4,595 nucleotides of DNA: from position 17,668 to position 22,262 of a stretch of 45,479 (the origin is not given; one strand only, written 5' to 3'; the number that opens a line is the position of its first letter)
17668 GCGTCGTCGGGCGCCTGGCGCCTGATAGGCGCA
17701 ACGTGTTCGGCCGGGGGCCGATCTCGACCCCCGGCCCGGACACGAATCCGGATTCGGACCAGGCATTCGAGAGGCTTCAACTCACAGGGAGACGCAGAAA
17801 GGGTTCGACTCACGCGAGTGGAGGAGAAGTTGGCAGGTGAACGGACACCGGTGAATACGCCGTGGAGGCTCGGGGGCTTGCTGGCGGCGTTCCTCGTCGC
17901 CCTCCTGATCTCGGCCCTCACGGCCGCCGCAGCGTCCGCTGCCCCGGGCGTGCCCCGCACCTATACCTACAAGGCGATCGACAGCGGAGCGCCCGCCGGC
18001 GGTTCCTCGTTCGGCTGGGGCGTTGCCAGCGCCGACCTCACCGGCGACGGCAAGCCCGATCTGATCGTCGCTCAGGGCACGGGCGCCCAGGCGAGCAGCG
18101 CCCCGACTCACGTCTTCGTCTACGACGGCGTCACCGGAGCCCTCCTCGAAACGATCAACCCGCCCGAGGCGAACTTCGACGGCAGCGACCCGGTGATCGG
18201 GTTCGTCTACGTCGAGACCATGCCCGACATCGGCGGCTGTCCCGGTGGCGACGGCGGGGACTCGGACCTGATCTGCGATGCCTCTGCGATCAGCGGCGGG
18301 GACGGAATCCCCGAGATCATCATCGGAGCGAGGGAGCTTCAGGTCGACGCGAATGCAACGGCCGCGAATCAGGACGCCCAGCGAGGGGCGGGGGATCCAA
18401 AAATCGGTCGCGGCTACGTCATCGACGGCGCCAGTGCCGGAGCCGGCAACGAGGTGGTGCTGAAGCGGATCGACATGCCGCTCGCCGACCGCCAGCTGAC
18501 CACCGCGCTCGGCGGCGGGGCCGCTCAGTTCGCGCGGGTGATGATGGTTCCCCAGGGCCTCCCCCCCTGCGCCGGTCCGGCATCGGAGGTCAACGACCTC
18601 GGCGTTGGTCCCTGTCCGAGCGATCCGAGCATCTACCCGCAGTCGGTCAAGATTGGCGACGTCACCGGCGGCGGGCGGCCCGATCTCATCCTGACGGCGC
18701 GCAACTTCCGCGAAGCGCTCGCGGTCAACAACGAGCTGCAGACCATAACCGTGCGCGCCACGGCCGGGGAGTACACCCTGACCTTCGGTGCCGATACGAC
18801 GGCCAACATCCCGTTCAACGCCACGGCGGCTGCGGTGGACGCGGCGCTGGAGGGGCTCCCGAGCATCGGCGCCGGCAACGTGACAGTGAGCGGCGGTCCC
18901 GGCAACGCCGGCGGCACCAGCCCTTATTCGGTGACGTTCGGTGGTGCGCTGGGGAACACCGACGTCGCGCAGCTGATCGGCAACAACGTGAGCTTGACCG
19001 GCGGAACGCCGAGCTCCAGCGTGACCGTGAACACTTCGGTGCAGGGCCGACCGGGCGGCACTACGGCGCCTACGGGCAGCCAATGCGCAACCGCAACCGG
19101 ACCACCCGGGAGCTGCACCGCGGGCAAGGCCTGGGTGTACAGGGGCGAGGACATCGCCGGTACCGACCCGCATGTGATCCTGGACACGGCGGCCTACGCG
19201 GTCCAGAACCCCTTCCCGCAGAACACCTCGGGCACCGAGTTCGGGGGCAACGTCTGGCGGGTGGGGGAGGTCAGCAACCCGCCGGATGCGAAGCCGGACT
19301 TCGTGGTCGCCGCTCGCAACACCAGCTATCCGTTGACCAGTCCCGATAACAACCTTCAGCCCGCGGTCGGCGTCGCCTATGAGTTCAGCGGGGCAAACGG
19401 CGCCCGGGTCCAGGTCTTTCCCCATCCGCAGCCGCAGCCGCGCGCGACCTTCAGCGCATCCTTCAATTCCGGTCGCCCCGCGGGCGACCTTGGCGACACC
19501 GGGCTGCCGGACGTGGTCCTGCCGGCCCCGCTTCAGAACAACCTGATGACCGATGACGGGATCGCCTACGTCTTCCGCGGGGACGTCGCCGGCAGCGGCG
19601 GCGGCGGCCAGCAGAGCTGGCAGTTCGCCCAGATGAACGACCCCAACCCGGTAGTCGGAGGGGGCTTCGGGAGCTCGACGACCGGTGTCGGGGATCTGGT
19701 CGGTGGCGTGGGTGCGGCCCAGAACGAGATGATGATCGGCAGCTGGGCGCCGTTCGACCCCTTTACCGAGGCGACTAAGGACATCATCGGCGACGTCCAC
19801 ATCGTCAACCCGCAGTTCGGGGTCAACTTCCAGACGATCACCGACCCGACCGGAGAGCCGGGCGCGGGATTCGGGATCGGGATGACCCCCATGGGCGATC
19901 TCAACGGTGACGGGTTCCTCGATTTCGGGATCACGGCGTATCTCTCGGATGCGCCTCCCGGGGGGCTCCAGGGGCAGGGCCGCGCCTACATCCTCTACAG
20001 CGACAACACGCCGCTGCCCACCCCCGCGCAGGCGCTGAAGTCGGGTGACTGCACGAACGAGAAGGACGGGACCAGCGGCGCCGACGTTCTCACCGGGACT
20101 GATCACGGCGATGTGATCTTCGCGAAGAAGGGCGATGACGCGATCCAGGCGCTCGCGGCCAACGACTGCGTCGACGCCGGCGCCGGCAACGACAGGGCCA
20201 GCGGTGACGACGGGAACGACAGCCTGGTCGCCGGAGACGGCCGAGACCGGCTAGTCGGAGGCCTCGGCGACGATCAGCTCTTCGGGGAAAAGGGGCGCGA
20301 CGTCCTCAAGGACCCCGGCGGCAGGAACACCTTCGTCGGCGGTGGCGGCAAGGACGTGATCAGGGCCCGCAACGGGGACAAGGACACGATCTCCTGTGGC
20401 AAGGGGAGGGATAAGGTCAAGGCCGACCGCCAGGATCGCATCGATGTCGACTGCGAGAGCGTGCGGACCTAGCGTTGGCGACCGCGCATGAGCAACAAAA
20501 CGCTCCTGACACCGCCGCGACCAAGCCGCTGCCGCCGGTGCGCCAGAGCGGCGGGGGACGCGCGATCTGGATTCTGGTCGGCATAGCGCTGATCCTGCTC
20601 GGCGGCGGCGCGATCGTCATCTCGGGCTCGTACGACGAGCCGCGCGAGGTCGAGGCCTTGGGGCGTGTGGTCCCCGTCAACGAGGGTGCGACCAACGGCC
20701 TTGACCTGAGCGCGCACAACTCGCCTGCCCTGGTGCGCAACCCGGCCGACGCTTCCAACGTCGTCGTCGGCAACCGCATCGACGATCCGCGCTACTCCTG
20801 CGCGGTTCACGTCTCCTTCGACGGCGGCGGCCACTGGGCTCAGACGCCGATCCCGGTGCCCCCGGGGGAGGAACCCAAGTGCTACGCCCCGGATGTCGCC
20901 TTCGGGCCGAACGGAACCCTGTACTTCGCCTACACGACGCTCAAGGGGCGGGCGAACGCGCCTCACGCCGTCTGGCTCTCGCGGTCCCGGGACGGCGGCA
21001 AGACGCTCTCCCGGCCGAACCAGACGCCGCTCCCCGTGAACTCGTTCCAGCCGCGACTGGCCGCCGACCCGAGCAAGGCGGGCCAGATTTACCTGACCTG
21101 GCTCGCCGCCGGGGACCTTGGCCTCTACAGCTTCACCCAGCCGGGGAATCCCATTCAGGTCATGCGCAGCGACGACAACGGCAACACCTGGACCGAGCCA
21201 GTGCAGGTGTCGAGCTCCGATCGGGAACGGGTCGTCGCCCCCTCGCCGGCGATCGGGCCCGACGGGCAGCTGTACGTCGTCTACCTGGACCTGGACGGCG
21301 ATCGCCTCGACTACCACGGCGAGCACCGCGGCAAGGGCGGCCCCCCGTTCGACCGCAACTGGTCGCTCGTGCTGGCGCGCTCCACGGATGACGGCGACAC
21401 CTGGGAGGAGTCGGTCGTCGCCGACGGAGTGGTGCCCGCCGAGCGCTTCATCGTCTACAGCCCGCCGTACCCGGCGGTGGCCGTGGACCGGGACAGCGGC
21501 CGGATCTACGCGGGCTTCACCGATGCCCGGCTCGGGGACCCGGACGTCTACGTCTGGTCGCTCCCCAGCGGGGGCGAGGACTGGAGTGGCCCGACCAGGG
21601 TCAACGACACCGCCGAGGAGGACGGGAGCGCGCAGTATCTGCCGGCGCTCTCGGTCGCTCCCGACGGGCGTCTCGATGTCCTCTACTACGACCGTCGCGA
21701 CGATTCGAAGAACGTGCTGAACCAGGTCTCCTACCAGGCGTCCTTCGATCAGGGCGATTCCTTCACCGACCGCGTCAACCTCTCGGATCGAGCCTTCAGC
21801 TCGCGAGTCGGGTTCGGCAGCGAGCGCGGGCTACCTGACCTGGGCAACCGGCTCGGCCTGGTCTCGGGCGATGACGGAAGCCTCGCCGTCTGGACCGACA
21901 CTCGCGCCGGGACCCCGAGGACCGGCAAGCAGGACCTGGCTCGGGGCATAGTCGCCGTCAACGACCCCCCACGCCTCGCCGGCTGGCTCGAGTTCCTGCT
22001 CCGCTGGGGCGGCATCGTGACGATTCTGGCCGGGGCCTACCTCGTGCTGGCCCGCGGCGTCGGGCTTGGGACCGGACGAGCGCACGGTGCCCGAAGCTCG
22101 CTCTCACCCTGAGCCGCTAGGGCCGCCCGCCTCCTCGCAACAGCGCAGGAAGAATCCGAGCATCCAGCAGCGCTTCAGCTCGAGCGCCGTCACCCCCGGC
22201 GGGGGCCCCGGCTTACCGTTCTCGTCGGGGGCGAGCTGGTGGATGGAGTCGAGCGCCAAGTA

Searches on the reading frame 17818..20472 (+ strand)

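Call 8: search_protein_families(library=pfam, max_evalue=0.001, proteins=[window:17818-20472:+])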
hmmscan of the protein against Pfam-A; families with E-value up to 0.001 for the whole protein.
window:17818-20472:+ (884 aa): 2 families
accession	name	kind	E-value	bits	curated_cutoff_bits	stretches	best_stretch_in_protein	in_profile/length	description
PF00353.25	HemolysinCabind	-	3.8e-16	59.1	23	2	796-830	2-36/36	RTX calcium-binding nonapeptide repeat (4 copies)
PF01839.29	FG-GAP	-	7.7e-14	51.6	22.1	2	65-87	1-23/37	FG-GAP repeat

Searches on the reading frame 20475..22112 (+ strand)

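Call 8: search_protein_families(library=pfam, max_evalue=0.001, proteins=[window:20475-22112:+])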
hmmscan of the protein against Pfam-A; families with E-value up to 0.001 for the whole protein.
window:20475-22112:+ (545 aa): 2 families
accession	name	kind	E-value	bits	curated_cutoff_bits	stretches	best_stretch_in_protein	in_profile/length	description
PF13088.12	BNR_2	-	2.4e-16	60.3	31.4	2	103-268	131-277/277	BNR repeat-like domain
PF15892.11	BNR_4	-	2.4e-09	37.4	27.3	0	332-431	96-194/272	BNR repeat-containing family member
